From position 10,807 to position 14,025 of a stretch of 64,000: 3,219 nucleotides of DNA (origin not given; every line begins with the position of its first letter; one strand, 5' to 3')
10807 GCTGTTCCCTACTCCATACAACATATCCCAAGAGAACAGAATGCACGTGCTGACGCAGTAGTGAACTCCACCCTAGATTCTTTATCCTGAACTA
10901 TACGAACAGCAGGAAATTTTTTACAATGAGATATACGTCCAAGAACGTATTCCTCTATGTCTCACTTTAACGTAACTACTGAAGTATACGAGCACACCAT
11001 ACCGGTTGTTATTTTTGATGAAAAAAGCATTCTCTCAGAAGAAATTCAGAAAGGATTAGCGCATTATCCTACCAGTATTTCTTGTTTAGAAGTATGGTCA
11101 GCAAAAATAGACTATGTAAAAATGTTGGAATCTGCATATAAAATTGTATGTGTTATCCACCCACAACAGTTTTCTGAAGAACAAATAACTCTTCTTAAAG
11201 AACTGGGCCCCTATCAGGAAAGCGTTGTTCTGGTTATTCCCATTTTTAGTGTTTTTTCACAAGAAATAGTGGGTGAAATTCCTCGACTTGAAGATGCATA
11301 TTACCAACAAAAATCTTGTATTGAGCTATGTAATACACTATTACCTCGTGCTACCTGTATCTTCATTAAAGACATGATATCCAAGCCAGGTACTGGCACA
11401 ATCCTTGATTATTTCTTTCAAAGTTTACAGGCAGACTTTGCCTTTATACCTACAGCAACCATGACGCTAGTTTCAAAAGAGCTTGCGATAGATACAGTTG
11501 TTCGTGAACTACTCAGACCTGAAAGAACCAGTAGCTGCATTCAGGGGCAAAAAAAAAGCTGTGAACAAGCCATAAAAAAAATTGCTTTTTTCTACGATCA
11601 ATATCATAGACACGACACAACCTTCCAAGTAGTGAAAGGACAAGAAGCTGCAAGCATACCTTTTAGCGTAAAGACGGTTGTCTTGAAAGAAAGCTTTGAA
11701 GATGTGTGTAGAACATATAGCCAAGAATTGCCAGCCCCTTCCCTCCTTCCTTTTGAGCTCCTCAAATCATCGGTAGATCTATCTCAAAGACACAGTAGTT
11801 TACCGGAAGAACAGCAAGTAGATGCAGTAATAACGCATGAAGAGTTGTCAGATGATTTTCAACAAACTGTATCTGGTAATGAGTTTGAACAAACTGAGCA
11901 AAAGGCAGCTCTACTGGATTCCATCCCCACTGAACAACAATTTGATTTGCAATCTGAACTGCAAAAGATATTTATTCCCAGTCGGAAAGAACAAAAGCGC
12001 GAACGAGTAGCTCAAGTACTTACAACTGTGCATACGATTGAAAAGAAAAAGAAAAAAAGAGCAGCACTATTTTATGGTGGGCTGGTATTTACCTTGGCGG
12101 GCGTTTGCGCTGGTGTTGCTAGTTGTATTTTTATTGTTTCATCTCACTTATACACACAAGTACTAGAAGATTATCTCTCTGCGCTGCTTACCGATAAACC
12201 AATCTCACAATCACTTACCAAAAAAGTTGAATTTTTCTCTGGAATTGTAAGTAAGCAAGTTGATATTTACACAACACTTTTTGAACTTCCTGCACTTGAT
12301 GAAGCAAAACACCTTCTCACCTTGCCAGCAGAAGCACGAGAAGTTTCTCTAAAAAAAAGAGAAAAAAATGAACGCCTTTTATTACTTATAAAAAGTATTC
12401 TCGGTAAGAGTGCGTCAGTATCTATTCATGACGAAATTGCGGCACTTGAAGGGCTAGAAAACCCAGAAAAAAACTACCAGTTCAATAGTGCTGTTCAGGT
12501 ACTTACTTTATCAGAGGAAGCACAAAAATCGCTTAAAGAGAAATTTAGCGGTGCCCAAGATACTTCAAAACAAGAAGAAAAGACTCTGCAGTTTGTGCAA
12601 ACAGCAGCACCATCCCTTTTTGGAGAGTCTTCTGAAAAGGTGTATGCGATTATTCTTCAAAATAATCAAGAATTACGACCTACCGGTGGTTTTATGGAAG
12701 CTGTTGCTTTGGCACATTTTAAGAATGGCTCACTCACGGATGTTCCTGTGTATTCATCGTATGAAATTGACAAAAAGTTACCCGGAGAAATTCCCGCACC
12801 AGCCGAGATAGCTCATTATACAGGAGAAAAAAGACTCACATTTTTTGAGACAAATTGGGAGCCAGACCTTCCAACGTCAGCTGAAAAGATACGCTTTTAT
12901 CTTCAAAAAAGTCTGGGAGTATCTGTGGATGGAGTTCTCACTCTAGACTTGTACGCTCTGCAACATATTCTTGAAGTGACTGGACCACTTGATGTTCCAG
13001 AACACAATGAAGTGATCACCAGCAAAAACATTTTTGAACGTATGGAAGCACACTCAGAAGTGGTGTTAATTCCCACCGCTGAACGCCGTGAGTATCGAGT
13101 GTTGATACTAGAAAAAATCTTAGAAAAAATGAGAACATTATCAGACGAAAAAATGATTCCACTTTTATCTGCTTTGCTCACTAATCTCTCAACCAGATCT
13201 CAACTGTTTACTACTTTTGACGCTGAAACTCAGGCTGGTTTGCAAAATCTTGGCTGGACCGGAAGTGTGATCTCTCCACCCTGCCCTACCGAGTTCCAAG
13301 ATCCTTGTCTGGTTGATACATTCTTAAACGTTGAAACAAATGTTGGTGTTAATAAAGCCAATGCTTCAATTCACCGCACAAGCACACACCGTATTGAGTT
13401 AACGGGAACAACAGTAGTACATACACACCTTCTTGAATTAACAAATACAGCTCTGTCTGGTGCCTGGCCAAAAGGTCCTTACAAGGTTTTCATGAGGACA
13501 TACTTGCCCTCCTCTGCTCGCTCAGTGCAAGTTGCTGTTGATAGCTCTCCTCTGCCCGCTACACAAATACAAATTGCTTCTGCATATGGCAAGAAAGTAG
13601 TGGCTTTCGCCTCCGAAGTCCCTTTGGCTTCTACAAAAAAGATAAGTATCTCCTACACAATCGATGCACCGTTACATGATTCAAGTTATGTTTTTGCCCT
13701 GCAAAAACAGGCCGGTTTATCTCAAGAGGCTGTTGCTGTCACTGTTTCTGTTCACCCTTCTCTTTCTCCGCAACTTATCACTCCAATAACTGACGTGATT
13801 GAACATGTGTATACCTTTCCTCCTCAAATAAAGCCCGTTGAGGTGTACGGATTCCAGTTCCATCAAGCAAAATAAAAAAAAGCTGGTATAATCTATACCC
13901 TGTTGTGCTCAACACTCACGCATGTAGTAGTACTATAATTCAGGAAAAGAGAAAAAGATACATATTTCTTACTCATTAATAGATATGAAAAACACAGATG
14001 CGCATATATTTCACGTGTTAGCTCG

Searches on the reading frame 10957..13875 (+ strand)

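Call 59: search_protein_families(library=pfam, proteins=[window:10957-13875:+], max_evalue=0.0001)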
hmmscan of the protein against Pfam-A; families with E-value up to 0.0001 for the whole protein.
window:10957-13875:+ (972 aa): 1 family
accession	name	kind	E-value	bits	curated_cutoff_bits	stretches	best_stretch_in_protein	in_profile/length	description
PF13196.11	DUF4012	-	2.8e-24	86.7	28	1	560-697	3-140/144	Protein of unknown function (DUF4012)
